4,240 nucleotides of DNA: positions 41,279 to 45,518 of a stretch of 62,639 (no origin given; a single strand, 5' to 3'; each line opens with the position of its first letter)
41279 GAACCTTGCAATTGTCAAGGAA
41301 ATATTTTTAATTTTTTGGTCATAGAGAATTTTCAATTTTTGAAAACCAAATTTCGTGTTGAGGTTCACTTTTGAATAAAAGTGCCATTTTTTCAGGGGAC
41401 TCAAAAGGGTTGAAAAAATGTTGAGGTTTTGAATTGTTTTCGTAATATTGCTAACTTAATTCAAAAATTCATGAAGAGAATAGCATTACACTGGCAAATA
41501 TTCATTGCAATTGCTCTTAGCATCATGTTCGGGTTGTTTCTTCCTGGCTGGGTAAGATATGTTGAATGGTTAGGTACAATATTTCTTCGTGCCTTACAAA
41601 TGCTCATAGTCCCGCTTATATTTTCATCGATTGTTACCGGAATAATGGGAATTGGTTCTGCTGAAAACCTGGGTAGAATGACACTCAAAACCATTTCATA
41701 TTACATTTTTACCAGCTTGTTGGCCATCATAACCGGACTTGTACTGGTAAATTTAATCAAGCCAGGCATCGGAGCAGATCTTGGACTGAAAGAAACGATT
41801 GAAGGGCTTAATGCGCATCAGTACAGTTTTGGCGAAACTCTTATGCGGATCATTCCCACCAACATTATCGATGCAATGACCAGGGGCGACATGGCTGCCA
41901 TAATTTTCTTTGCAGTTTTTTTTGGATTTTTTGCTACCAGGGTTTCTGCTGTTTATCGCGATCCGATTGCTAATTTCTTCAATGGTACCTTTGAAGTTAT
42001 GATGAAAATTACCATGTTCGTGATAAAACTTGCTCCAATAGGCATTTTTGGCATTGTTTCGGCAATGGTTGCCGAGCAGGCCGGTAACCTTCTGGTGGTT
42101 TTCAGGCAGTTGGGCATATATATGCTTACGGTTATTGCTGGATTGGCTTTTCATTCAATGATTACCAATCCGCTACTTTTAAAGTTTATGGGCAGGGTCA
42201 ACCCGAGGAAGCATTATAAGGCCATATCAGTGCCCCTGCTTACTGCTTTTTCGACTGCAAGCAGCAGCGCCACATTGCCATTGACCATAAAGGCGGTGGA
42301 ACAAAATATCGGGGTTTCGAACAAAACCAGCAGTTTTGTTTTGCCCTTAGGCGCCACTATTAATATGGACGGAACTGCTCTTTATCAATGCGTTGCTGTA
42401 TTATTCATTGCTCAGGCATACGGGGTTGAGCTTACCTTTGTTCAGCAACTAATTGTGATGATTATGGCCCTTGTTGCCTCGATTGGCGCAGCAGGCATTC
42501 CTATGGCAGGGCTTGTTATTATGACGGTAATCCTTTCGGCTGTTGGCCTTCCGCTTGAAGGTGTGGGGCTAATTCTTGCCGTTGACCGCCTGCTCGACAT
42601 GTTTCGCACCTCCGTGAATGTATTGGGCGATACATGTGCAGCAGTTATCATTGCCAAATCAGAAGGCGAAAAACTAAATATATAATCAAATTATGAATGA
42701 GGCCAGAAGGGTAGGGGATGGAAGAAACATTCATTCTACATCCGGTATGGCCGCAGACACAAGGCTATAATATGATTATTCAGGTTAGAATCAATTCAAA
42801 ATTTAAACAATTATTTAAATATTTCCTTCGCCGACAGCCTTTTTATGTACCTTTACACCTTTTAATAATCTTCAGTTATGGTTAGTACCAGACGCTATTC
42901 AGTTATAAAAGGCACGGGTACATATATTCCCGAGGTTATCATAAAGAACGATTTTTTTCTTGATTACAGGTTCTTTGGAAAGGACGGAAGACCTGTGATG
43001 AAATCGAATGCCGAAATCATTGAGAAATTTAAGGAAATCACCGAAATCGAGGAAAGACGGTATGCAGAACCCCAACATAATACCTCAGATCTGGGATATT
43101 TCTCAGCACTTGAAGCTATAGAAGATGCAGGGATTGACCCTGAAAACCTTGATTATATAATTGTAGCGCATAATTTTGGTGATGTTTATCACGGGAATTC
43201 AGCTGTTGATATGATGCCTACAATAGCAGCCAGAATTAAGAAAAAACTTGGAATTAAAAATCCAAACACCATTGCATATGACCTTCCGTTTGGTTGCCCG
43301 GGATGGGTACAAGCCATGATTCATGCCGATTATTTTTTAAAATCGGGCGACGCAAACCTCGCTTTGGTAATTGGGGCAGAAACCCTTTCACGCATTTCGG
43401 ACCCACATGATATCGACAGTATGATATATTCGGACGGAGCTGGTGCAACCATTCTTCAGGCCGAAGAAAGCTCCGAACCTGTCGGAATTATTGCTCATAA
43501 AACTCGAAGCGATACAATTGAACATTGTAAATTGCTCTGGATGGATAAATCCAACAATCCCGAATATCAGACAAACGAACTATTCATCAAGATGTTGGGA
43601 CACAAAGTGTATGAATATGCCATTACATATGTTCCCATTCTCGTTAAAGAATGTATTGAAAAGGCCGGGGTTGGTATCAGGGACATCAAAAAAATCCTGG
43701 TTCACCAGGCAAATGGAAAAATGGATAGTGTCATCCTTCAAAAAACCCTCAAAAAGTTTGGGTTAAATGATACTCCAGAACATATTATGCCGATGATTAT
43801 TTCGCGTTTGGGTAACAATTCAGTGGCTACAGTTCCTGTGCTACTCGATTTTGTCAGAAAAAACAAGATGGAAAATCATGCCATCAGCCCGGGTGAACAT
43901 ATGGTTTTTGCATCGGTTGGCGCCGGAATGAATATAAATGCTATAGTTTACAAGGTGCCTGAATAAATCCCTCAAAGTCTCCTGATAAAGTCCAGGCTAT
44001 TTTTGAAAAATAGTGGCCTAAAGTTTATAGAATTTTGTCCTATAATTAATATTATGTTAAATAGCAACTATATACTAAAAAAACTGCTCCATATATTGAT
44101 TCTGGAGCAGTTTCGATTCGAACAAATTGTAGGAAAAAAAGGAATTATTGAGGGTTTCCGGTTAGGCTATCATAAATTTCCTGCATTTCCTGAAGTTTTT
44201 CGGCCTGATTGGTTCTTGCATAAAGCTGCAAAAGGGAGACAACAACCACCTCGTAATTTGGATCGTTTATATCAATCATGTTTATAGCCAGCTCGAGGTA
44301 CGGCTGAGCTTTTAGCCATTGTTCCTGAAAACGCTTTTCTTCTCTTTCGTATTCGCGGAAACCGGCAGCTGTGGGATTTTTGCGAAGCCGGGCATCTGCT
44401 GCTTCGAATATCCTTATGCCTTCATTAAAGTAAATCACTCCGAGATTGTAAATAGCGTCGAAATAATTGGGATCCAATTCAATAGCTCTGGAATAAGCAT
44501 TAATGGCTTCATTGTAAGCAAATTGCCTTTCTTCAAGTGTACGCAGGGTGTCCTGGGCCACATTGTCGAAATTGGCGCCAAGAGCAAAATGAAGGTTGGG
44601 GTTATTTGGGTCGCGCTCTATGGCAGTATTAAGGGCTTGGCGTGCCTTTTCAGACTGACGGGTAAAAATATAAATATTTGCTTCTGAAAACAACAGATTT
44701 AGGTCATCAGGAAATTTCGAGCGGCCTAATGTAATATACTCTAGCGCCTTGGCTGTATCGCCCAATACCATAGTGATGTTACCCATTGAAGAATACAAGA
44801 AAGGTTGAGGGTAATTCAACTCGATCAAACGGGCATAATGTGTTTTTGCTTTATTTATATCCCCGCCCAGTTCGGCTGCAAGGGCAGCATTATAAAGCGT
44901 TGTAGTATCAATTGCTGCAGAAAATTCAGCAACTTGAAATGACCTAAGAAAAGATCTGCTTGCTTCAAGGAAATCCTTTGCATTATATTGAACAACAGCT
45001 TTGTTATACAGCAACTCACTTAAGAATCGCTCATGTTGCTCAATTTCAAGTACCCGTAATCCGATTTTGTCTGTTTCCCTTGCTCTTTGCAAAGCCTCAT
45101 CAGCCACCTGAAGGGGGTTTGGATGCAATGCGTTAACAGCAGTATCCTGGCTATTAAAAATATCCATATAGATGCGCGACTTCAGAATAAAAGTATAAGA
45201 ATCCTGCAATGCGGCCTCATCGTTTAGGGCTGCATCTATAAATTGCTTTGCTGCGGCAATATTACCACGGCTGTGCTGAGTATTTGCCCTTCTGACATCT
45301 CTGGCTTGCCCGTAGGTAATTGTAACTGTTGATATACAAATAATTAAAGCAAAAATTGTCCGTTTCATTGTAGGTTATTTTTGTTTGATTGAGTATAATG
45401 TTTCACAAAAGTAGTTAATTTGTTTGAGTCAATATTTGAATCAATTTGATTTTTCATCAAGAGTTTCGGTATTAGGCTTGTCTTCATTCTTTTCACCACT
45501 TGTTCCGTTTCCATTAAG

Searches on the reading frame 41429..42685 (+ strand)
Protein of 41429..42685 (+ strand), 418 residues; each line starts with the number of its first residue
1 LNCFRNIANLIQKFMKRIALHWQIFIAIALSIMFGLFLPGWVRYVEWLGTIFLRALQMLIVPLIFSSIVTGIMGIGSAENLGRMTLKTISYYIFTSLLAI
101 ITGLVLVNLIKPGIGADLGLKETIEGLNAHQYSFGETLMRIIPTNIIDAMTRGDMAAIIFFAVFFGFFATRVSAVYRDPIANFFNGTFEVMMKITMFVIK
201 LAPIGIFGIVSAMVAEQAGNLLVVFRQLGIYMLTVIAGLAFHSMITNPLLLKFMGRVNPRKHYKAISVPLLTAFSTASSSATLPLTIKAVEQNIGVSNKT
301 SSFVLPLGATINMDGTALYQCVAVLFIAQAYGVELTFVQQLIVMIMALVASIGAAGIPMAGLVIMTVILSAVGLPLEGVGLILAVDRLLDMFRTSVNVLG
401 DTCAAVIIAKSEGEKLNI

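Call 64: search_protein_families(library=pfam, proteins=[window:41429-42685:+], max_evalue=0.00001)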
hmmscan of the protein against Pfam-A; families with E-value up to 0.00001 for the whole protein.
window:41429-42685:+ (418 aa): 1 family
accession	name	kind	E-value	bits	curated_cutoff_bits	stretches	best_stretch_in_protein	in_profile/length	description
PF00375.23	SDF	-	7.8e-128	427.2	27.9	1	20-410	1-386/387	Sodium:dicarboxylate symporter family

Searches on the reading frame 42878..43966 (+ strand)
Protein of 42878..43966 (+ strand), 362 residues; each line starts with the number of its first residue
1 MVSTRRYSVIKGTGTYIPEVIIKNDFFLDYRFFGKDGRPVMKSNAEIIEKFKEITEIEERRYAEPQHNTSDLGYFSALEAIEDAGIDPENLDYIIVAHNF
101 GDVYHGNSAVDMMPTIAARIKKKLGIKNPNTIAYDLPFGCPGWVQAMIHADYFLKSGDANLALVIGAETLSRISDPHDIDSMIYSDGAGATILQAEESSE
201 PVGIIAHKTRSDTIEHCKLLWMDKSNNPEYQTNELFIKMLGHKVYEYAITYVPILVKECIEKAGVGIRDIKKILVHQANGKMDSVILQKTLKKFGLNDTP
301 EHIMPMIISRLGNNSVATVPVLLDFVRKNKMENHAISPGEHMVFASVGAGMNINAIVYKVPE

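Call 64: search_protein_families(library=pfam, proteins=[window:42878-43966:+], max_evalue=0.00001)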
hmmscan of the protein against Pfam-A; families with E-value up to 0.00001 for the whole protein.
window:42878-43966:+ (362 aa): 3 families
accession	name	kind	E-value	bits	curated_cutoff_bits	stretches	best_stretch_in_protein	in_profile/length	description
PF08545.16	ACP_syn_III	-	6e-16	58.5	24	1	134-212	1-79/80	3-Oxoacyl-[acyl-carrier-protein (ACP)] synthase III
PF08541.16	ACP_syn_III_C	-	2.5e-13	50.4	26.6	1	260-359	1-89/90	3-Oxoacyl-[acyl-carrier-protein (ACP)] synthase III C terminal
PF00108.29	Thiolase_N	-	2.3e-07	30.9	26.4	0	55-182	9-127/260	Thiolase, N-terminal domain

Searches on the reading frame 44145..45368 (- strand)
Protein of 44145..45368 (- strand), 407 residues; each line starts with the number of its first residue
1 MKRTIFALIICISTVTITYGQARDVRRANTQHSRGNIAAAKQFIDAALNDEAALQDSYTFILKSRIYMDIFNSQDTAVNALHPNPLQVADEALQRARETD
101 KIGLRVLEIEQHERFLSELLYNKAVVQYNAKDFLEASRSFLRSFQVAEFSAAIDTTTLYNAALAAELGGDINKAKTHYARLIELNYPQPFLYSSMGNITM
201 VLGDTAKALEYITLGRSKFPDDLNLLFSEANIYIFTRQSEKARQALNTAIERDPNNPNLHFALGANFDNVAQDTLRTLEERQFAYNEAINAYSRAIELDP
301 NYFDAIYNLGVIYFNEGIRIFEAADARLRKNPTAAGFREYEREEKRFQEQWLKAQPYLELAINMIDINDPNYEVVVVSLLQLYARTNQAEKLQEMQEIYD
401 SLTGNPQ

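Call 64: search_protein_families(library=pfam, proteins=[window:44145-45368:-], max_evalue=0.00001)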
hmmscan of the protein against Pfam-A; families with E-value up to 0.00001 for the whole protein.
window:44145-45368:- (407 aa): 10 families
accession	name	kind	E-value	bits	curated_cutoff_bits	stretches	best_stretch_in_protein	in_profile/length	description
PF13414.12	TPR_11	-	1.6e-18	66.6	26.8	1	285-317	10-42/42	TPR repeat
PF07719.23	TPR_2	-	4.5e-17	61.1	27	0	225-256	3-34/34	Tetratricopeptide repeat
PF00515.34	TPR_1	-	9e-17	60.6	27.8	0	285-302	17-34/34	Tetratricopeptide repeat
PF13181.12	TPR_8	-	5e-14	51.6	25.7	0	226-256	4-34/34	Tetratricopeptide repeat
PF13431.12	TPR_17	-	6e-12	45.3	24.4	0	291-317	1-27/34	Tetratricopeptide repeat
PF14559.12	TPR_19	-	8.5e-12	45.7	25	0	203-260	5-62/68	Tetratricopeptide repeat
PF13428.12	TPR_14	-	4.4e-10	39.7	23.5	0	225-264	3-42/44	Tetratricopeptide repeat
PF13174.12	TPR_6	-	4.2e-08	33.8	26.3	0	158-187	3-31/33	Tetratricopeptide repeat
PF13432.12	TPR_16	-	3.8e-07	30.9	32.7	0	285-317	13-45/65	Tetratricopeptide repeat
PF20308.4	TPR-S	-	8.9e-06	26.7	27.6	0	217-306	14-96/102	Tetratricopeptide Repeats-Sensor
